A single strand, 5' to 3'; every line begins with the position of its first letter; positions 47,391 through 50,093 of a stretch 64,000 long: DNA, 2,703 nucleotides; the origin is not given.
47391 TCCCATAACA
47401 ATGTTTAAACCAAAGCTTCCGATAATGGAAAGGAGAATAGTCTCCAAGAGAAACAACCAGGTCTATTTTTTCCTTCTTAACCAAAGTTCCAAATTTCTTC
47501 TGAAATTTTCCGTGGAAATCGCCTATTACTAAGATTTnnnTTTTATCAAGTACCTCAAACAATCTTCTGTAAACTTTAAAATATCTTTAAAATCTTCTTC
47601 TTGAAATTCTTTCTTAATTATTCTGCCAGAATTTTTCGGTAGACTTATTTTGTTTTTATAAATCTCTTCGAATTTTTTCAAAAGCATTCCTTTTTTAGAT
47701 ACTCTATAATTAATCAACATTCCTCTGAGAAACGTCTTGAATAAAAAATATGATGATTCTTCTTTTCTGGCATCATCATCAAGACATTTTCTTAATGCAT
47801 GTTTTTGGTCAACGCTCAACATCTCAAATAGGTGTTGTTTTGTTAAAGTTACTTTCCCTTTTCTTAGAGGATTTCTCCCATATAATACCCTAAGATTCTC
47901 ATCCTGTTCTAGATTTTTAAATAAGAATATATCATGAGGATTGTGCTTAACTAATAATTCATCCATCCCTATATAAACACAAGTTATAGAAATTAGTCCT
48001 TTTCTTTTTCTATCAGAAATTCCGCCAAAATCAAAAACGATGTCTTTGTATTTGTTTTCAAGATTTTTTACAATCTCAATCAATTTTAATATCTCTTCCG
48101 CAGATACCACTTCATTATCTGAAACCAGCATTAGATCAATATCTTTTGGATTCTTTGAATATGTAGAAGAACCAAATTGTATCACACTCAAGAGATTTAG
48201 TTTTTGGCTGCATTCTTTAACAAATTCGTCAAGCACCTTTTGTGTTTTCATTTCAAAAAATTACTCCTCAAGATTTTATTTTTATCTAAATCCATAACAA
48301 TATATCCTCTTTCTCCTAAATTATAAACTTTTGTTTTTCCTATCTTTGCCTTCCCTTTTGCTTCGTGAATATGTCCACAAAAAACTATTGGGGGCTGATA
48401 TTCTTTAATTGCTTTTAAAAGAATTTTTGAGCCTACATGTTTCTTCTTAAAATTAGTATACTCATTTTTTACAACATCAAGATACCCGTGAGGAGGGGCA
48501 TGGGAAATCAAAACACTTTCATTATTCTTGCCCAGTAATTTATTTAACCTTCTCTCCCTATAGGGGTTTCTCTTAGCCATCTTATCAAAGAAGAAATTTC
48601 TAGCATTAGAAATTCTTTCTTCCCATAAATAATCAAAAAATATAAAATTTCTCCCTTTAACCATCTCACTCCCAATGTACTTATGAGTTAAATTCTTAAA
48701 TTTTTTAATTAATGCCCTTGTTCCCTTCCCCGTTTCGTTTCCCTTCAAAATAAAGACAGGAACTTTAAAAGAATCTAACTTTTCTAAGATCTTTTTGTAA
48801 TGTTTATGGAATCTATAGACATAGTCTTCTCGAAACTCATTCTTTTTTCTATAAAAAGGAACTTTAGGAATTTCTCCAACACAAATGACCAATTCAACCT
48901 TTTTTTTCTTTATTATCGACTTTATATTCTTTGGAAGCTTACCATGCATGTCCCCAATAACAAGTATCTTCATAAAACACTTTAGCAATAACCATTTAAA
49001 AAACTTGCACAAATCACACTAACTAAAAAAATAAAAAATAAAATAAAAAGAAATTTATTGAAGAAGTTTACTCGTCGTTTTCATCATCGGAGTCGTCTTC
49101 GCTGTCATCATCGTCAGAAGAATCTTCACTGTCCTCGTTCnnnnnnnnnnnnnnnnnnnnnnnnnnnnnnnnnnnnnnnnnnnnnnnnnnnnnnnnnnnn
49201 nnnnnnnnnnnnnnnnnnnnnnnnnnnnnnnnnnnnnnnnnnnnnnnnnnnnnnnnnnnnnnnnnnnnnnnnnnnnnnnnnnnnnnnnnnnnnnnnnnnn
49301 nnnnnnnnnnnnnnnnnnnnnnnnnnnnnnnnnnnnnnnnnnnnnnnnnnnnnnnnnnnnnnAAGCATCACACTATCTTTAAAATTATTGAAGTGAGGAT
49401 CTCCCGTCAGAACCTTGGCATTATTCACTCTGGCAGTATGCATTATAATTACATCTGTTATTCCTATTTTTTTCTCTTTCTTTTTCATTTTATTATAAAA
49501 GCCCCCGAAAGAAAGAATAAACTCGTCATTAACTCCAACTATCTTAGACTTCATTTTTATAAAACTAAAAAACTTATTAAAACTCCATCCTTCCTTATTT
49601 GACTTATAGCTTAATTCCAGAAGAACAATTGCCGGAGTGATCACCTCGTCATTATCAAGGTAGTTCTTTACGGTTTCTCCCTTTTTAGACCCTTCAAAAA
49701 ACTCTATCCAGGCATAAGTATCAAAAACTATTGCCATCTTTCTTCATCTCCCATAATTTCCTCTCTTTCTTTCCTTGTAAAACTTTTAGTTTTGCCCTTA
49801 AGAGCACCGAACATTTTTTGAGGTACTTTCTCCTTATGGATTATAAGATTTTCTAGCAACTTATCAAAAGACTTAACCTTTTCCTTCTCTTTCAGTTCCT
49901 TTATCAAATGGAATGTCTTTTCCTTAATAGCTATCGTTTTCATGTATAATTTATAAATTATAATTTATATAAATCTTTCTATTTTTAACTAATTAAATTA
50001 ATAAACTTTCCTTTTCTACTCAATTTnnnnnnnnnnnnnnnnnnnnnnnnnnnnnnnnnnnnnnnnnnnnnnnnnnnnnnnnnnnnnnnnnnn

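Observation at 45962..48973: Tandemly duplicated, translationally coupled metallophosphoesterase + Pol-beta nucleotidyltransferase modules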

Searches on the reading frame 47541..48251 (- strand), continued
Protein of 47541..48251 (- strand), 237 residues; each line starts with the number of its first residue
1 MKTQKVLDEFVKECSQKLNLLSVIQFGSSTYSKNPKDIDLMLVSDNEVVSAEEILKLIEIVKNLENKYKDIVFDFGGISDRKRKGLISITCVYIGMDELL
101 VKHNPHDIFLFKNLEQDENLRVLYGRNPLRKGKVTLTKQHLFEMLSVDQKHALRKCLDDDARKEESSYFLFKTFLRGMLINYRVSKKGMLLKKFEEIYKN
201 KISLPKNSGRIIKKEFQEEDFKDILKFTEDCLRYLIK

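Call 90: fold_search(model_id=the predicted structure, library=viral)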
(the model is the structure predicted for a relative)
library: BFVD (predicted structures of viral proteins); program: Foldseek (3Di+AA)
matches with E <= 10: 343; with E <= 0.001: 1
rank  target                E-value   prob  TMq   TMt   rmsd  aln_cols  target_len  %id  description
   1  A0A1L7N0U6            1.1e-04  1.00  0.54  0.45   7.6       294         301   12  Polymerase nucleotidyl transferase domain-containing protein [Ralstonia phage RP12]
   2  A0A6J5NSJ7            1.2e-03  0.84  0.24  0.18  17.5       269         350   11  Uncharacterized protein [uncultured Caudovirales phage]
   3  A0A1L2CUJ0            1.7e-03  1.00  0.40  0.41   9.2       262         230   12  Nucleotidyltransferase [Pectobacterium phage vB_PcaM_CBB]
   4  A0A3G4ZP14            2.5e-03  0.99  0.45  0.22  10.9       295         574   13  Uncharacterized protein (Fragment) [Terrestrivirus sp.]
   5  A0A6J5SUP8            3.0e-03  0.75  0.22  0.15  14.7       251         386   10  Uncharacterized protein [uncultured Caudovirales phage]
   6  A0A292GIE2            6.1e-03  0.98  0.39  0.43   9.1       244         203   12  (no name in the UniProt tables at hand)
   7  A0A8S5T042            7.2e-03  0.84  0.26  0.16  12.1       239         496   12  Uncharacterized protein [Myoviridae sp. ctWb16]
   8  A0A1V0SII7            1.2e-02  0.95  0.42  0.12  10.5       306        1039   11  Uncharacterized protein [Klosneuvirus KNV1]
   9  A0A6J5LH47            1.8e-02  0.38  0.21  0.16  14.7       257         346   10  Polymerase, nucleotidyl transferase domain containing protein [uncultured Caudovirales phage]
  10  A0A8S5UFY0            1.9e-02  0.90  0.38  0.35   9.9       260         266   10  Putative nucleotidyltransferase [Myoviridae sp. ctshb19]
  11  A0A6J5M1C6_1          2.4e-02  0.77  0.27  0.12  10.8       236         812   14  Amidoligase enzyme [uncultured Caudovirales phage]
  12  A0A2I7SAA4            5.6e-02  0.93  0.42  0.41   8.4       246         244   13  (no name in the UniProt tables at hand)
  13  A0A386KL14            9.7e-02  0.97  0.26  0.52   8.9       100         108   11  Uncharacterized protein [Escherichia phage vB_vPM_PD06]
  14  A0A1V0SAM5            1.1e-01  0.97  0.34  0.49   6.2       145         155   10  Polymerase beta nucleotidyltransferase domain-containing protein [Catovirus CTV1]
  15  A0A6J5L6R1            1.8e-01  0.66  0.21  0.36   6.8        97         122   21  Uncharacterized protein [uncultured Caudovirales phage]
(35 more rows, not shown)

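Call 97: search_protein_families(library=pfam, proteins=[L007:6669-7979:+, L006:7526-7927:+], max_evalue=0.001)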
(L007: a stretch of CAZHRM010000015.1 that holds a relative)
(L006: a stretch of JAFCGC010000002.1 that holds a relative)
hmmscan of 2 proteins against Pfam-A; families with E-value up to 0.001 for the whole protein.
L007:6669-7979:+ (437 aa): 2 families
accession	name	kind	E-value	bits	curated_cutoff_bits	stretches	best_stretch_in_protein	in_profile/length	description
PF00152.25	tRNA-synt_2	-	2.7e-74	250.5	25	1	116-431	2-307/308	tRNA synthetases class II (D, K and N)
PF01336.31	tRNA_anti-codon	-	4.2e-14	52.7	27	1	24-102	1-75/75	OB-fold nucleic acid binding domain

L006:7526-7927:+ (134 aa): 1 family
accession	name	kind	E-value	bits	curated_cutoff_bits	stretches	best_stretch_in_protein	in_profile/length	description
PF00293.34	NUDIX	-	2.8e-14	53.7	21.1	1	12-118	10-123/134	NUDIX domain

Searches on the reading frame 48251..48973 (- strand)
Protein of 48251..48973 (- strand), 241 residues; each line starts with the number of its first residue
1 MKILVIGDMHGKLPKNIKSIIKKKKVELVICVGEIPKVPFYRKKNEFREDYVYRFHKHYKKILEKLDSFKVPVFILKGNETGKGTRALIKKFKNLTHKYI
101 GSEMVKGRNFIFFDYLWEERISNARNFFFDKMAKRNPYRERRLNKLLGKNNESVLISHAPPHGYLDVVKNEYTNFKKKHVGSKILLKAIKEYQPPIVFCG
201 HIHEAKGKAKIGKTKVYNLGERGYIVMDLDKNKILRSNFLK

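Call 3: search_protein_families(library=pfam, proteins=[window:48251-48973:-], max_evalue=0.1)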
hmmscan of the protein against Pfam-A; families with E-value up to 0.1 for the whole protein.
window:48251-48973:- (241 aa): 6 families
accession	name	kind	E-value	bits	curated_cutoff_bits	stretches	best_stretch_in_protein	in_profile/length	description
PF14582.11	Metallophos_3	-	1.4e-13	51.2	28.2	1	133-234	158-254/259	Metallophosphoesterase, calcineurin superfamily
PF00149.33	Metallophos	-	2.1e-12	48.3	21.5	1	1-204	1-190/191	Calcineurin-like phosphoesterase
PF12850.12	Metallophos_2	-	6.1e-10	39.7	27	1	1-222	1-135/154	Calcineurin-like phosphoesterase superfamily domain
PF08759.17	GT-D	-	0.0066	16.7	27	0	12-66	26-82/225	Glycosyltransferase GT-D fold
PF18515.6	Rh5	-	0.019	15.1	26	1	14-72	157-215/255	Rh5 coiled-coil domain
PF19718.4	USP47_C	-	0.051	13.6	27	1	18-84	34-98/240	Ubiquitin carboxyl-terminal hydrolase 47 C-terminal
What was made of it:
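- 48248..48973 (-): MPE2. A 241-aa calcineurin-like metallophosphoesterase of the short 'type C' and the first gene of the block. Motif II reads GE instead of GD. Pfam Metallophos_3 1.4e-13 and Metallophos 2.1e-12 (call 3).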

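Call 5: search_protein_families(library=ncbifam, proteins=[window:48251-48973:-], max_evalue=0.1)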
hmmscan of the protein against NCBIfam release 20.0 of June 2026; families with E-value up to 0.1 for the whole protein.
window:48251-48973:- (241 aa): 4 families
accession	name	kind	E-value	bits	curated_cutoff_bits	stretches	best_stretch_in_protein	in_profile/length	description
TIGR00040.1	yfcE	subfamily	4.7e-07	30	56.25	1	1-85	1-64/158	YfcE family phosphodiesterase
TIGR03729.1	acc_ester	subfamily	7.7e-05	22.2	148.25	1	146-217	158-233/239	putative phosphoesterase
NF006988.0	PRK09453.1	equivalog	0.00073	19.4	117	1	1-79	1-72/183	phosphodiesterase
NF009506.0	PRK12864.1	equivalog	0.0096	16.4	106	1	130-163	13-46/89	YciI-like protein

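Call 6: search_protein_families(library=padloc, proteins=[window:48251-48973:-], max_evalue=0.1)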
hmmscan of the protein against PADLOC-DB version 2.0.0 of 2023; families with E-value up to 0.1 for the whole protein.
window:48251-48973:- (241 aa): 2 families
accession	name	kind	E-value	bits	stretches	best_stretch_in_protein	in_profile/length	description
PDLC04908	PDC-S10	-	2.4e-17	61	1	149-218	134-197/223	-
PDLC01104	Cas9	-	0.0032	15.5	1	13-143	31-147/174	Cas9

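Call 17: search_solved_structures(query=window:48251-48973:-, max_evalue=1)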
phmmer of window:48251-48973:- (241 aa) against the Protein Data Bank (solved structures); distinct sequences matched with E-value up to 1: 9.
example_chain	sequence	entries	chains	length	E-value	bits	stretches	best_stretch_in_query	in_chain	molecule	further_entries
2yvt_A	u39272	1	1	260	0.005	19.8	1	154-237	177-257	Hypothetical protein aq_1956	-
3rl4_A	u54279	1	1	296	0.079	15.9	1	151-218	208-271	Metallophosphoesterase MPPED2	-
4tmx_A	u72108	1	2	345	0.37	13.7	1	2-71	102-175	eIF5B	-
4tn1_B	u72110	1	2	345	0.4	13.6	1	2-71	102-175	eIF5B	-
4tmt_A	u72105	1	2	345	0.41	13.6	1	2-71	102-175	eIF5B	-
4tmv_B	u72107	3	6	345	0.42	13.5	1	2-71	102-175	eIF5B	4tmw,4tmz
3j9o_A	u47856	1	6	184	0.48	13.3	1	15-79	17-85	Intracellular growth locus protein A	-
4ncl_A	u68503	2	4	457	0.68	12.8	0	2-71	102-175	Eukaryotic translation initiation factor 5B-like protein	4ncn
4n3g_A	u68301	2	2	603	0.96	12.4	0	2-71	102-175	Eukaryotic translation initiation factor 5B-like protein, eIF5B(870-C) | Eukaryotic translation initiation factor 5B-like protein, eIF5B(517-C)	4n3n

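Call 74: find_related_loci(query=window:48251-48973:-, collection=genome_contigs, flank=4000)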
Query window:48251-48973:- (241 aa) in genome_contigs; peptide patterns used: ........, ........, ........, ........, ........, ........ (x = any residue, [..] = any of these).
201 stretches matched a pattern, but none encodes a relative of the query by tblastn (E <= 1e-3).
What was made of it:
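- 48248..48973 (-): No close relative was found among species-representative genomes (call 74).
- Tried and rejected: None were found among species-representative genomes (call 74).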

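Call 86: search_protein_families(library=phrogs, proteins=[window:48251-48973:-], max_evalue=0.01)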
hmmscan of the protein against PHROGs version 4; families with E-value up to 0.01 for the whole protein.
window:48251-48973:- (241 aa): 1 family
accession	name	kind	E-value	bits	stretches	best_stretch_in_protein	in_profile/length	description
phrog_1649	-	other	3.7e-10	39.9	2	147-220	194-268/308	metallo-phosphoesterase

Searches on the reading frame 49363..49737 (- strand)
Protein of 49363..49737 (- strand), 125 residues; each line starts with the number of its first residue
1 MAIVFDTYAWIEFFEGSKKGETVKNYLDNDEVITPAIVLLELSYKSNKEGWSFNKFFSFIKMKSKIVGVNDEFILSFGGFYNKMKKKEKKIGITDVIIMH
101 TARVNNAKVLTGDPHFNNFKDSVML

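Call 3: search_protein_families(library=pfam, proteins=[window:49363-49737:-], max_evalue=0.1)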
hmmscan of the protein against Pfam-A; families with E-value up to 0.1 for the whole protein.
window:49363-49737:- (125 aa): 1 family
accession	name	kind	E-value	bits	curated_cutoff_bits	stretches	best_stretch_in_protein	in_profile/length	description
PF01850.27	PIN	-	4.6e-14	53.5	23.6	1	3-119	1-117/120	PIN domain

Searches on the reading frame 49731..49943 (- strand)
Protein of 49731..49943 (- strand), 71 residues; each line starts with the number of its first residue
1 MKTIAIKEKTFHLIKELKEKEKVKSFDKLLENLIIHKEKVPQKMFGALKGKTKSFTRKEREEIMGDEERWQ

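Call 3: search_protein_families(library=pfam, proteins=[window:49731-49943:-], max_evalue=0.1)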
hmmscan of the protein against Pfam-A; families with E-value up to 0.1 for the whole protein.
window:49731-49943:- (71 aa): 2 families
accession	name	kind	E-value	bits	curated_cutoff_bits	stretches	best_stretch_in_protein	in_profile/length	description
PF02697.20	VAPB_antitox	-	0.017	16.4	27.9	1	2-63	1-64/69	Putative antitoxin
PF17841.6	Bep_C_terminal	-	0.057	14.1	29.5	1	26-61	35-76/97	BID domain of Bartonella effector protein (Bep)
